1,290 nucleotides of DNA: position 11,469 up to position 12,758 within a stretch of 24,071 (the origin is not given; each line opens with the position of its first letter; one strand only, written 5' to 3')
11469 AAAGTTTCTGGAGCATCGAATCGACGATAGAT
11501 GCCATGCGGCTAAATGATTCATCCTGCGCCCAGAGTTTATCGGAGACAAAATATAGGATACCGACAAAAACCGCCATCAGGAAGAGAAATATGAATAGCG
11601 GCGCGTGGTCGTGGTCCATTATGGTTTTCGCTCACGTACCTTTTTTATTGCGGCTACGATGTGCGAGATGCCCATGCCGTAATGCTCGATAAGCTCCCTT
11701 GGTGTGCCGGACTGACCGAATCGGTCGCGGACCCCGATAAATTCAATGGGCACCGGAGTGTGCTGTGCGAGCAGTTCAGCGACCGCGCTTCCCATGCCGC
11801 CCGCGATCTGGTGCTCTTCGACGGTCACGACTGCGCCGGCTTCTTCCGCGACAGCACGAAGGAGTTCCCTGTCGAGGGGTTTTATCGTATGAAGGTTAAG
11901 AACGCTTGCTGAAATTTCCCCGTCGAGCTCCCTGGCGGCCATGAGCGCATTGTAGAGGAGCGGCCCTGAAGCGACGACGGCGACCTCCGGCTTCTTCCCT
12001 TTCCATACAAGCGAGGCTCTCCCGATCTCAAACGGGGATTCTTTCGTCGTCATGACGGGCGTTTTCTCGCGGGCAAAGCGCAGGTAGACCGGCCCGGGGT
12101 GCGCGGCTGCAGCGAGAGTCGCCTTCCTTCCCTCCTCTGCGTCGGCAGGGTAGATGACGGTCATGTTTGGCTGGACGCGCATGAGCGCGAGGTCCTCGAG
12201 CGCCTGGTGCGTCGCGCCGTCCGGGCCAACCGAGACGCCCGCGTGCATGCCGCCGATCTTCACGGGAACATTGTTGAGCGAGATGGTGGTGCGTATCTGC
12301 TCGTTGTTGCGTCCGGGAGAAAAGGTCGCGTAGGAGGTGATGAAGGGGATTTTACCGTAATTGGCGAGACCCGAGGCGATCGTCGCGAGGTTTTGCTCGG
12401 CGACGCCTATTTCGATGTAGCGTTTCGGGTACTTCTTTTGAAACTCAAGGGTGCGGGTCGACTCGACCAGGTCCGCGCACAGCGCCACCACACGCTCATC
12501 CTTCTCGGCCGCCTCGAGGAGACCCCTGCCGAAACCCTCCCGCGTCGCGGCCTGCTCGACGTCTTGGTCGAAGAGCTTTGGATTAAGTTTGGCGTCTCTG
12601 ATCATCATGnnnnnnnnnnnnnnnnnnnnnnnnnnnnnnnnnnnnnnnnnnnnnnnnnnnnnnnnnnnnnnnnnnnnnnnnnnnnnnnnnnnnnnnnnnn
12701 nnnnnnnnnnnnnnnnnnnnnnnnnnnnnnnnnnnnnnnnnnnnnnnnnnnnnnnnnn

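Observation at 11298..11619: Two unannotated paralogous 52-aa single-TM micro-proteins, translationally coupled between transketolase and DUF1653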

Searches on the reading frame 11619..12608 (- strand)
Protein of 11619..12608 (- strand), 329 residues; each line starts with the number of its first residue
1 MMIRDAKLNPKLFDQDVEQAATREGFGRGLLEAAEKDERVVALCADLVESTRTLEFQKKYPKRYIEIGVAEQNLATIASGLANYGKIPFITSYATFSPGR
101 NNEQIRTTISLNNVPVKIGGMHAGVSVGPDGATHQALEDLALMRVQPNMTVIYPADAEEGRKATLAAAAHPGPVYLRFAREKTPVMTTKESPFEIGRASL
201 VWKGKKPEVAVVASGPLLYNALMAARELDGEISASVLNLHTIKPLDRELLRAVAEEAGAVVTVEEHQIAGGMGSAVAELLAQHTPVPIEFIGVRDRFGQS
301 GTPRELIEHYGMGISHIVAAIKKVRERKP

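Call 6: search_protein_families(library=pfam, proteins=[window:11619-12608:-], max_evalue=0.01)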
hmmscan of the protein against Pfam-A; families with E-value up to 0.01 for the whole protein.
window:11619-12608:- (329 aa): 3 families
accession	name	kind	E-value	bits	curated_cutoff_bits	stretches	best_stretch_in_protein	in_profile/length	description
PF02779.29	Transket_pyr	-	5e-42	143.9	27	1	19-184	2-173/174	Transketolase, pyrimidine binding domain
PF02780.25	Transketolase_C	-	3.2e-25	88.9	25.9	1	205-317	8-124/124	Transketolase, C-terminal domain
PF22613.1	Transketolase_C_1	-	0.0011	19.6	27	1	205-312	10-112/113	Transketolase-like TK C-terminal domain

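Call 11: find_related_loci(query=window:11622-12608:-, collection=genome_contigs, flank=6000)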
Query window:11622-12608:- (329 aa) in genome_contigs; peptide patterns used: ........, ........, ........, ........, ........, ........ (x = any residue, [..] = any of these).
600 stretches matched a pattern (row limit reached: there are more); 539 encode a relative of the query (tblastn E <= 1e-3); the best 80 are kept; 80 distinct loci.
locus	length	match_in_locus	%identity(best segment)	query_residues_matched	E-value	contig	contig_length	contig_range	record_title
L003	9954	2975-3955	73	1-328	2e-163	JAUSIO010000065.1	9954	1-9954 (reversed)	MAG: bacterium isolate E14_metabat.bin.253 E14_k141_1581514, whole genome shotgun sequence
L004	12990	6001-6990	71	1-328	1e-158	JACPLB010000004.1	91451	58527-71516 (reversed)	MAG: Candidatus Kaiserbacteria bacterium isolate NC_groundwater_510_Ag_S-0.1um_48_15 S35_SO-1_scaffold_37270, whole geno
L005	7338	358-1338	69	1-328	4e-158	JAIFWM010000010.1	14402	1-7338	MAG: Candidatus Parcubacteria bacterium isolate viral-cat_47_11 PAFVLPS_2018_scaffold_18643, whole genome shotgun sequen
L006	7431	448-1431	70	1-328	4e-157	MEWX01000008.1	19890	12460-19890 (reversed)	MAG: Candidatus Adlerbacteria bacterium RIFCSPLOWO2_01_FULL_51_16 rifcsplowo2_01_scaffold_17054, whole genome shotgun se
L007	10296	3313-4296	69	1-328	2e-152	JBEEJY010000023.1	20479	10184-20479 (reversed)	MAG: Candidatus Parcubacteria bacterium isolate cobbmillcreek_2019_sw_WHONDRS-S19S_0090_B_bin.4 scaffold_402781, whole g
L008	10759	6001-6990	68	1-328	1e-152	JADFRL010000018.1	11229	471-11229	MAG: Patescibacteria group bacterium isolate B86T1L10 B86T1L10_NODE9506, whole genome shotgun sequence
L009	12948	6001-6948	71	13-328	3e-152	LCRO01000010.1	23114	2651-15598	MAG: Candidatus Adlerbacteria bacterium GW2011_GWA1_54_10 UY83_C0010, whole genome shotgun sequence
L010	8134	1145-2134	68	1-328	5e-152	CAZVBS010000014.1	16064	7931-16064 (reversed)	MAG TPA_asm: uncultured Candidatus Saccharibacteria bacterium isolate SRP128015_co3_51 genome assembly, contig: NODE_384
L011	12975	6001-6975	70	5-327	2e-151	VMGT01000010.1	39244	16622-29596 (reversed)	MAG: Parcubacteria group bacterium Greene1014_15 Greene101415_scaffold_1254, whole genome shotgun sequence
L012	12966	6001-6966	69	1-318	1e-150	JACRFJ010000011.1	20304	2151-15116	MAG: Candidatus Kaiserbacteria bacterium isolate NC_groundwater_1722_Pr3_B-0.1um_52_27 SR-2_scaffold_141_573427, whole g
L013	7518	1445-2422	72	1-327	3e-150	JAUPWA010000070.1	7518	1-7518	MAG: Patescibacteria group bacterium isolate erpe_2018_sw_42hr_WHONDRS-SW48-000099_B_bin.61 scaffold_1458820, whole geno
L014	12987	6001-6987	71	1-328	2e-149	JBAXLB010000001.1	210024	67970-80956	MAG: Candidatus Adlerbacteria bacterium isolate ELA416 MAG416_1, whole genome shotgun sequence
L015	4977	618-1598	66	1-324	4e-151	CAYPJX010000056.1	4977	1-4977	MAG TPA_asm: uncultured Candidatus Saccharibacteria bacterium isolate SRP286056_co2_22 genome assembly, contig: NODE_296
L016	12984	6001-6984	66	1-328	4e-149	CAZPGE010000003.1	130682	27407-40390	MAG TPA_asm: uncultured Candidatus Saccharibacteria bacterium isolate ERP113451_co1_69 genome assembly, contig: NODE_53_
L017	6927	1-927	72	19-327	9e-148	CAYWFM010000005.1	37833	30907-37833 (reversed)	MAG TPA_asm: uncultured Candidatus Saccharibacteria bacterium isolate SRP278252_co1_808 genome assembly, contig: NODE_16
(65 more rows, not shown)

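Call 17: find_related_loci(query=window:11622-12608:-, collection=metagenome_contigs, flank=4000)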
Query window:11622-12608:- (329 aa) in metagenome_contigs; peptide patterns used: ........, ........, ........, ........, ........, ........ (x = any residue, [..] = any of these).
600 stretches matched a pattern (row limit reached: there are more); 509 encode a relative of the query (tblastn E <= 1e-3); the best 80 are kept; 80 distinct loci.
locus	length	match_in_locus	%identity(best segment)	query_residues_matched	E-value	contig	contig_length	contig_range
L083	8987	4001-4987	72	1-328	2e-165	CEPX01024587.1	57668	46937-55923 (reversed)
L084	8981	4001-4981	70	1-327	5e-155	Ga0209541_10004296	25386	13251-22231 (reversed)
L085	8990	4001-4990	70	1-328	5e-153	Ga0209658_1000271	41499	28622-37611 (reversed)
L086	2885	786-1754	72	7-328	3e-161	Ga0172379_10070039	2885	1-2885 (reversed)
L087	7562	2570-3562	69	1-328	6e-153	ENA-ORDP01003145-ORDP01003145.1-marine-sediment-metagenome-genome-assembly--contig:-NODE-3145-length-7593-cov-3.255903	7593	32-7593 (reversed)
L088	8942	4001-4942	71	15-328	2e-152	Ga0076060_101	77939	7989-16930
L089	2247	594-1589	68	1-327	4e-162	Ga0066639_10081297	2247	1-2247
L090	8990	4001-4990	68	1-328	8e-152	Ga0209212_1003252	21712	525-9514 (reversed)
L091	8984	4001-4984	68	1-328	8e-151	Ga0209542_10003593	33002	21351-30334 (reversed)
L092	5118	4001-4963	69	1-318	2e-151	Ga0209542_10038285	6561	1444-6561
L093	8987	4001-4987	67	1-328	1e-149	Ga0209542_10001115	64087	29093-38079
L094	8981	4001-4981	68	1-327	3e-149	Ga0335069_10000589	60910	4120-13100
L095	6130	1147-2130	68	1-328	1e-148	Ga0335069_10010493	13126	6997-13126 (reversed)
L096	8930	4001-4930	70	2-318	5e-148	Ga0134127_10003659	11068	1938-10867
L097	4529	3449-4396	70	1-314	1e-150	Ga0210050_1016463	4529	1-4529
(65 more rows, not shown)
